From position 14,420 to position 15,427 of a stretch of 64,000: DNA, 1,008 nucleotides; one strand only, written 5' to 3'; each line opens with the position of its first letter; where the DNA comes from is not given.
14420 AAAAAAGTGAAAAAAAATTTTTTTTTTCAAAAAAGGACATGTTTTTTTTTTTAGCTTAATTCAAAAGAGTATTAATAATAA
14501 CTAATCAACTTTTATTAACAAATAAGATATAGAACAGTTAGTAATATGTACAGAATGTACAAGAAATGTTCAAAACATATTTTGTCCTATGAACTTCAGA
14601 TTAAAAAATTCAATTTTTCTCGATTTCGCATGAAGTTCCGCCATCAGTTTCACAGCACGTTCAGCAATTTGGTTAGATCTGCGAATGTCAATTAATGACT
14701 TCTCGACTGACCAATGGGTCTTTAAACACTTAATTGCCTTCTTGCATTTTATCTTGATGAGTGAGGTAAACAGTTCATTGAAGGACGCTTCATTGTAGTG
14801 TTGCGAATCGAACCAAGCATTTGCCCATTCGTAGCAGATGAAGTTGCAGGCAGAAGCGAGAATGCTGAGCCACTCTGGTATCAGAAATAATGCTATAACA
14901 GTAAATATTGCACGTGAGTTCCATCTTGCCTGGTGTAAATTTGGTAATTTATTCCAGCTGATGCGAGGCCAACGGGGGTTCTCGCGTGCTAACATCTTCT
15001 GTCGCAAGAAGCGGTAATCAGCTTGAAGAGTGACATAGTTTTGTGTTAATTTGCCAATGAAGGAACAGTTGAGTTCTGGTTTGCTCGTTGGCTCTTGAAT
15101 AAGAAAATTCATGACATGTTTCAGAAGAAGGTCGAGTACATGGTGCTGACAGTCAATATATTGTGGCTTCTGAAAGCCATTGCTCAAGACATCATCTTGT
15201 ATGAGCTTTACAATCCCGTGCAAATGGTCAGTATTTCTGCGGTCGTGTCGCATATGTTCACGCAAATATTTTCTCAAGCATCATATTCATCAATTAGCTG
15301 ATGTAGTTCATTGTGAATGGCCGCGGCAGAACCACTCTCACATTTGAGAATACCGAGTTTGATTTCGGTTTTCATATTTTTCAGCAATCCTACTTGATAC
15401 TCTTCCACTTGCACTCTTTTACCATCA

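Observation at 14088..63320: A 28-kb satellite array sits inside a kilobase-scale inverted repeat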

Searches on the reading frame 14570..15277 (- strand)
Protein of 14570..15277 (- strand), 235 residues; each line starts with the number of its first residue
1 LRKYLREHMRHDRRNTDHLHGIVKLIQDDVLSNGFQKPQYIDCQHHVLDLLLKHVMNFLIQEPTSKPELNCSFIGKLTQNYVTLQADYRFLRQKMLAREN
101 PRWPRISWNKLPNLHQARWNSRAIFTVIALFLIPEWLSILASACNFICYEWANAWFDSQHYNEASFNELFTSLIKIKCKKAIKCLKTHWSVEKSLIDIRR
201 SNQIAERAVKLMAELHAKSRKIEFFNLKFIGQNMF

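Call 10: search_protein_families(library=pfam, max_evalue=0.1, proteins=[window:14570-15277:-])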
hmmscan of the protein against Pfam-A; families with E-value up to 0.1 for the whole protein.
window:14570-15277:- (235 aa): 1 family
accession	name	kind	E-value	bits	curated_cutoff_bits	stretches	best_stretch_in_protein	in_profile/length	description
PF15821.10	DUF4709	-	0.047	14.6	27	0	179-223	40-84/110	Domain of unknown function (DUF4709)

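Call 21: find_homologous_proteins(query=window:14570-15277:-, max_evalue=0.001)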
Query window:14570-15277:- (235 aa): 16 proteins with E <= 0.001 among 76 candidates.
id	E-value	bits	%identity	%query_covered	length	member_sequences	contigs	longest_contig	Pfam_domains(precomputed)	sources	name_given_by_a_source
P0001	1.3e-95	337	66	94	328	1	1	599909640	-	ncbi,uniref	ncbi:phosphatidylcholine transfer protein isoform X1 [Anomaloglossus baeobatrachus]|uniref:phosphati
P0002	4.2e-88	313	59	93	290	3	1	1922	-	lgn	-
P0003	1.4e-86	308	60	93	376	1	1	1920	-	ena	-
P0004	1.8e-77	278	67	77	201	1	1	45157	-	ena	-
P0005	9.7e-49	184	74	51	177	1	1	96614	-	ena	-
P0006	3.5e-39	153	66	48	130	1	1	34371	-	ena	-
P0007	1.4e-38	151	35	96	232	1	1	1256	-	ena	-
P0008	2.0e-36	144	56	47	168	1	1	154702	-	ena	-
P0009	3.1e-33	133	58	43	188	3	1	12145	-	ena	-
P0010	6.6e-33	132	83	34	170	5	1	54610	-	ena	-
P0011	8.1e-33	132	72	38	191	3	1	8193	-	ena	-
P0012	6.8e-32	129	71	40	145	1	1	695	-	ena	-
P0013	2.5e-26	111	32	93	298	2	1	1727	-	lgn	-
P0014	5.8e-26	110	87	26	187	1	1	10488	-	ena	-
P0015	1.7e-20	92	32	86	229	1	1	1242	-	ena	-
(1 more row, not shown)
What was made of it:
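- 14287..16621 (-): Insertion 1: a 2.3-kb transposon with inverted ends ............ and a perfect 8-bp target duplication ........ (14279-14286 and 16622-16629). The right arm shows the empty site. Its 235-aa ORF is 66% identical to a frog protein entry (call 21).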

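Call 22: find_encoding_contigs(protein=P0014, flank=10000, max_places=4)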
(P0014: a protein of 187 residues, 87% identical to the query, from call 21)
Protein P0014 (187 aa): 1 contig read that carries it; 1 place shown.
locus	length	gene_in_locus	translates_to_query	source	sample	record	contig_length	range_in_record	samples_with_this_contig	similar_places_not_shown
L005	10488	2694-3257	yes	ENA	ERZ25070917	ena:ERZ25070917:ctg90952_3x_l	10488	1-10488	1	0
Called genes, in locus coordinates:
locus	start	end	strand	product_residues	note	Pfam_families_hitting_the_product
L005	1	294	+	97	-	?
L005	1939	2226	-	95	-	-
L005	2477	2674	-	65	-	-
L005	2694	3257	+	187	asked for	-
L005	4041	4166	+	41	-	-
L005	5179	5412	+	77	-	-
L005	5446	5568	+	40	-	-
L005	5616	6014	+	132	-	-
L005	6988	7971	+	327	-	PF00171:Aldedh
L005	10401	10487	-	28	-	?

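Call 23: find_encoding_contigs(protein=P0010, flank=10000, max_places=5)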
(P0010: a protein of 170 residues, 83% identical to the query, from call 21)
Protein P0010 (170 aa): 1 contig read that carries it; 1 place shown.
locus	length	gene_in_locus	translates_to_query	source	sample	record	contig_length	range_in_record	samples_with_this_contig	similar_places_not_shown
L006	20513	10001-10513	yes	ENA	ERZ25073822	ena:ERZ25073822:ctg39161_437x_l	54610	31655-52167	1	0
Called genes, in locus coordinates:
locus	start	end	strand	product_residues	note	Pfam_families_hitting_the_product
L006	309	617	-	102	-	-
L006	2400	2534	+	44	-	-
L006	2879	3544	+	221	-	PF21787:TNP-like_RNaseH_N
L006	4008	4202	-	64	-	-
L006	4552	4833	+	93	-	-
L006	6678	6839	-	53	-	-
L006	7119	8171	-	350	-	PF01485:IBR (weak)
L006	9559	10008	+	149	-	-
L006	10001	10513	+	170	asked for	-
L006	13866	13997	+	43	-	-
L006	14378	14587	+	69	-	-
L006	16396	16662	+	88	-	-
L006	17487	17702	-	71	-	-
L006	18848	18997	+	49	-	-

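Call 31: find_encoding_contigs(protein=P0008, flank=10000, max_places=3)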
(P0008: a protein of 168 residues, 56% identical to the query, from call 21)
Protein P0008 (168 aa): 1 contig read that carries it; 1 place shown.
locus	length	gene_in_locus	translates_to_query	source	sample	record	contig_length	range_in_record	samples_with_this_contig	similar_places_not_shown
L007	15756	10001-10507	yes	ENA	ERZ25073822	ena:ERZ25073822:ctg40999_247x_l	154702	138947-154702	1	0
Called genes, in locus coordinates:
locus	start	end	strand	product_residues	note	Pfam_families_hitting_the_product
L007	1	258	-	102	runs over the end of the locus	-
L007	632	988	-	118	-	-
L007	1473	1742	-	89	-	-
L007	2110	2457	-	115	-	-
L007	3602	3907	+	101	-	-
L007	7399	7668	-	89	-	-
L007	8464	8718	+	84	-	-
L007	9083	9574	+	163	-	-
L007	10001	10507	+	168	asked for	-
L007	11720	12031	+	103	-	-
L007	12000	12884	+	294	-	-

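Call 32: find_encoding_contigs(protein=P0005, flank=10000, max_places=3)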
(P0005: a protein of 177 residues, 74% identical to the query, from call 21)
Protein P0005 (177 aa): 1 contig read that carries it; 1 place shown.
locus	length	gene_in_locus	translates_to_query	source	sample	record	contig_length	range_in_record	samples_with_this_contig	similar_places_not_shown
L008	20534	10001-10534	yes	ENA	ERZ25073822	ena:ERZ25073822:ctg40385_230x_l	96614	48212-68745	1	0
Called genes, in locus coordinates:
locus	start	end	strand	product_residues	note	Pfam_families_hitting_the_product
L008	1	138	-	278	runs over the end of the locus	-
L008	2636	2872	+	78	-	-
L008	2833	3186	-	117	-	-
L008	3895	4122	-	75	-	-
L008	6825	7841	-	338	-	PF04545:Sigma70_r4 (weak), PF08281:Sigma70_r4_2 (weak), PF13384:HTH_23, PF13936:HTH_38, PF13565:HTH_32 (weak), PF01498:HTH_Tnp_Tc3_2, PF13358:DDE_3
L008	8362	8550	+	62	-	-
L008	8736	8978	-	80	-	-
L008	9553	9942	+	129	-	-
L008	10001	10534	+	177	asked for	-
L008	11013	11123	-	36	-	-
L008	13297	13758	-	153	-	-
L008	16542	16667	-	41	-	-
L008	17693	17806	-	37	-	-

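Call 33: find_encoding_contigs(protein=P0004, flank=10000, max_places=3)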
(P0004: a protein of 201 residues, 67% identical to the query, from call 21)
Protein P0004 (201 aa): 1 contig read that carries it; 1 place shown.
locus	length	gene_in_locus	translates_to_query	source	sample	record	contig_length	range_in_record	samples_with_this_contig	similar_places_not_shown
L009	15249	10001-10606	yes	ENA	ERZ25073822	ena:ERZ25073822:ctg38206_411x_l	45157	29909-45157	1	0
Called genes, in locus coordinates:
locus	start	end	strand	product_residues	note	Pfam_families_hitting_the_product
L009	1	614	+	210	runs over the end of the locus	-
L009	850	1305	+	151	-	-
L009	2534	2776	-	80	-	-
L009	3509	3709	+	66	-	-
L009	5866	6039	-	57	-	PF02892:zf-BED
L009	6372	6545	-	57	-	-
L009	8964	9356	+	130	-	-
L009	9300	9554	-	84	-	-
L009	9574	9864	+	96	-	-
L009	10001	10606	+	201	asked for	-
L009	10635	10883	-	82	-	-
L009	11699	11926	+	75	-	-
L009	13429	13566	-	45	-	-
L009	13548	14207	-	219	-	-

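Call 54: search_protein_families(library=pfam, max_evalue=0.01, proteins=[P0001, P0003, P0002, P0013])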
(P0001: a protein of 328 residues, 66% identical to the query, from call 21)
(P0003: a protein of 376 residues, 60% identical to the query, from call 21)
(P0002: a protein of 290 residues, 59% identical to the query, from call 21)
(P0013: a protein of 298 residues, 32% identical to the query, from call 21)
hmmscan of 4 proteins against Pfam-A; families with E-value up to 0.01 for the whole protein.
P0001 (328 aa): 0 families

P0003 (376 aa): 0 families

P0002 (290 aa): 0 families

P0013 (298 aa): 0 families
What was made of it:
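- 14287..16621 (-): No Pfam domain (calls 10, 54).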
